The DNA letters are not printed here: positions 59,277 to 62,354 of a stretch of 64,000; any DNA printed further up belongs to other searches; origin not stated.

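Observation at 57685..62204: Phosphoketolase with a fused C-terminal CoA-binding domain, overlapping an Acs-like acetyl-CoA synthetase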

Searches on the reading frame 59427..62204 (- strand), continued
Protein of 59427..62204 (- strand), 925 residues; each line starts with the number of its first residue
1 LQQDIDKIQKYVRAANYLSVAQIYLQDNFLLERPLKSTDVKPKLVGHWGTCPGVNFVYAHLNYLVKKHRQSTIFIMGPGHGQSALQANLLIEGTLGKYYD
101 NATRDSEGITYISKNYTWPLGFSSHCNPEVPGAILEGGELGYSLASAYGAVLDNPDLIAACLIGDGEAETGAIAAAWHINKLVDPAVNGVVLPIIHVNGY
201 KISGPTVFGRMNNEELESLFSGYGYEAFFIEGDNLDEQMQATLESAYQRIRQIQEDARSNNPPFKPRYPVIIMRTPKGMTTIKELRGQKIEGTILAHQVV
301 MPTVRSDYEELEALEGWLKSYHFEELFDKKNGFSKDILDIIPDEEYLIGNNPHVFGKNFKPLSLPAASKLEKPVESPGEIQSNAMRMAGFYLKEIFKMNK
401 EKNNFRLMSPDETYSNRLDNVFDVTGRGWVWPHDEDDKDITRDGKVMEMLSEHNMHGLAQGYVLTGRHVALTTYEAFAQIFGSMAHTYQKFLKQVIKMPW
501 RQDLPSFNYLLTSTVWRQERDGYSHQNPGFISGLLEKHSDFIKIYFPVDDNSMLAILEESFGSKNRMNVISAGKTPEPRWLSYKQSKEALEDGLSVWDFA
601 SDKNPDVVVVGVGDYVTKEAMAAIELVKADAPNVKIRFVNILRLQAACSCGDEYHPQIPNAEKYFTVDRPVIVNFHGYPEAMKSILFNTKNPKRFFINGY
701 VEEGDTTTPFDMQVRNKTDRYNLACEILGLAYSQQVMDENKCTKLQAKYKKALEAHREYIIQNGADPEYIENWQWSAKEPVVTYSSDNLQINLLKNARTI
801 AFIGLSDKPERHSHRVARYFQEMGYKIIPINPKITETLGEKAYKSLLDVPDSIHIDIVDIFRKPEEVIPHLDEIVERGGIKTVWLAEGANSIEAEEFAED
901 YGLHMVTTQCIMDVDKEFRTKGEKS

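Call 60: find_encoding_contigs(protein=P0334, flank=5000, max_places=1)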
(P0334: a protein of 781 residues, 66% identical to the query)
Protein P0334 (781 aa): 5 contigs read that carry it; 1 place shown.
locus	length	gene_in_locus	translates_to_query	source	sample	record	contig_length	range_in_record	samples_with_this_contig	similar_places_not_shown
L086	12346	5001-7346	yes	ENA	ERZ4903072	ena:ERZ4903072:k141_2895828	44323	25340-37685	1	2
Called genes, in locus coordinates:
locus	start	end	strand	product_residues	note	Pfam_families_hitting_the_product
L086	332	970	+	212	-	PF02698:DUF218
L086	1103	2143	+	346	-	PF02129:Peptidase_S15 (faint), PF00561:Abhydrolase_1, PF12146:Hydrolase_4, PF12697:Abhydrolase_6 (weak), PF00326:Peptidase_S9, PF01738:DLH, PF20434:BD-FAE, PF07859:Abhydrolase_3, +1 more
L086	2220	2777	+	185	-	-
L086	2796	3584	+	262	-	PF01177:Asp_Glu_race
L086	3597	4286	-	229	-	PF00717:Peptidase_S24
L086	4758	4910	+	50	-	-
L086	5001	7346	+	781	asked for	PF09364:XFP_N, PF03894:XFP, PF09363:XFP_C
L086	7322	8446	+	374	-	PF00871:Acetate_kinase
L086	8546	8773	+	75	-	PF00313:CSD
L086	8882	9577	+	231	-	-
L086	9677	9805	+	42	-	-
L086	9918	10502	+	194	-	-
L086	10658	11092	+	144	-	PF01588:tRNA_bind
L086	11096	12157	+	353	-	PF18920:DUF5671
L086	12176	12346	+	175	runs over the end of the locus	PF00254:FKBP_C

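Call 61: find_encoding_contigs(protein=P0283, flank=5000, max_places=1)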
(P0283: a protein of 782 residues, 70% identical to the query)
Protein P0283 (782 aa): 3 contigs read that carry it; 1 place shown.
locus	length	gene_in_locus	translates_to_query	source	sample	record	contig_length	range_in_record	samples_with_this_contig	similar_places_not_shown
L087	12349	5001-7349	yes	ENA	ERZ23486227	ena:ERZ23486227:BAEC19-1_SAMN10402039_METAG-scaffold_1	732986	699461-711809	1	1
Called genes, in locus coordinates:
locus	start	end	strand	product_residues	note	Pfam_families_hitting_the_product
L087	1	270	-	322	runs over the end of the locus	PF01018:GTP1_OBG, PF01926:MMR_HSR1, PF02421:FeoB_N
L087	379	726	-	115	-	-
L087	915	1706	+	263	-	PF02673:BacA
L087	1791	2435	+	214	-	-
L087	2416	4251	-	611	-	PF21269:TreT_GT1, PF22059:GumK_N (weak), PF20706:GT4-conflict (weak), PF00534:Glycos_transf_1, PF13692:Glyco_trans_1_4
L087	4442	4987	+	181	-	-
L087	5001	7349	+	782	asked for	PF09364:XFP_N, PF03894:XFP, PF09363:XFP_C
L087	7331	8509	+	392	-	PF00871:Acetate_kinase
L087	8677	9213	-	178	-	-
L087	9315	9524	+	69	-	-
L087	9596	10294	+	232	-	PF01386:Ribosomal_L25p, PF14693:Ribosomal_TL5_C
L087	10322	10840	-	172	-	-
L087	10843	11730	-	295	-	PF16326:ABC_tran_CTD (weak), PF03462:PCRF, PF00472:RF-1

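Call 62: find_encoding_contigs(protein=P0368, flank=5000, max_places=1)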
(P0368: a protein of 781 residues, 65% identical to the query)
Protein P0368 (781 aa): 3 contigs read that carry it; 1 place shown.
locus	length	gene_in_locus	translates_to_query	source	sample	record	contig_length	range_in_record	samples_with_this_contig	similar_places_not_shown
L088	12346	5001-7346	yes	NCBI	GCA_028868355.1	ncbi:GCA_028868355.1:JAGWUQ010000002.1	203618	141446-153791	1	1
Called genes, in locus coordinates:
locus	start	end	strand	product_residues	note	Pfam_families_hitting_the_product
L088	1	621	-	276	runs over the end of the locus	PF03477:ATP-cone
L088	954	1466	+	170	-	PF04542:Sigma70_r2, PF08281:Sigma70_r4_2, PF04545:Sigma70_r4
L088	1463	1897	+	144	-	-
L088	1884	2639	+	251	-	-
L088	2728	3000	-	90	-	PF00216:Bac_DNA_binding, PF18291:HU-HIG (weak)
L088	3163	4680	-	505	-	PF12072:RNase_Y_N, PF00013:KH_1 (faint), PF08668:HDOD (faint), PF01966:HD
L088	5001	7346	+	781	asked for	PF09364:XFP_N, PF03894:XFP, PF09363:XFP_C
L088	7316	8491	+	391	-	PF00871:Acetate_kinase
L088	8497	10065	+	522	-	PF01676:Metalloenzyme, PF06415:iPGM_N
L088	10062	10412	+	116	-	PF04020:Phage_holin_4_2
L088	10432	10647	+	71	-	PF03840:SecG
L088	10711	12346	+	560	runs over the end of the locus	PF00496:SBP_bac_5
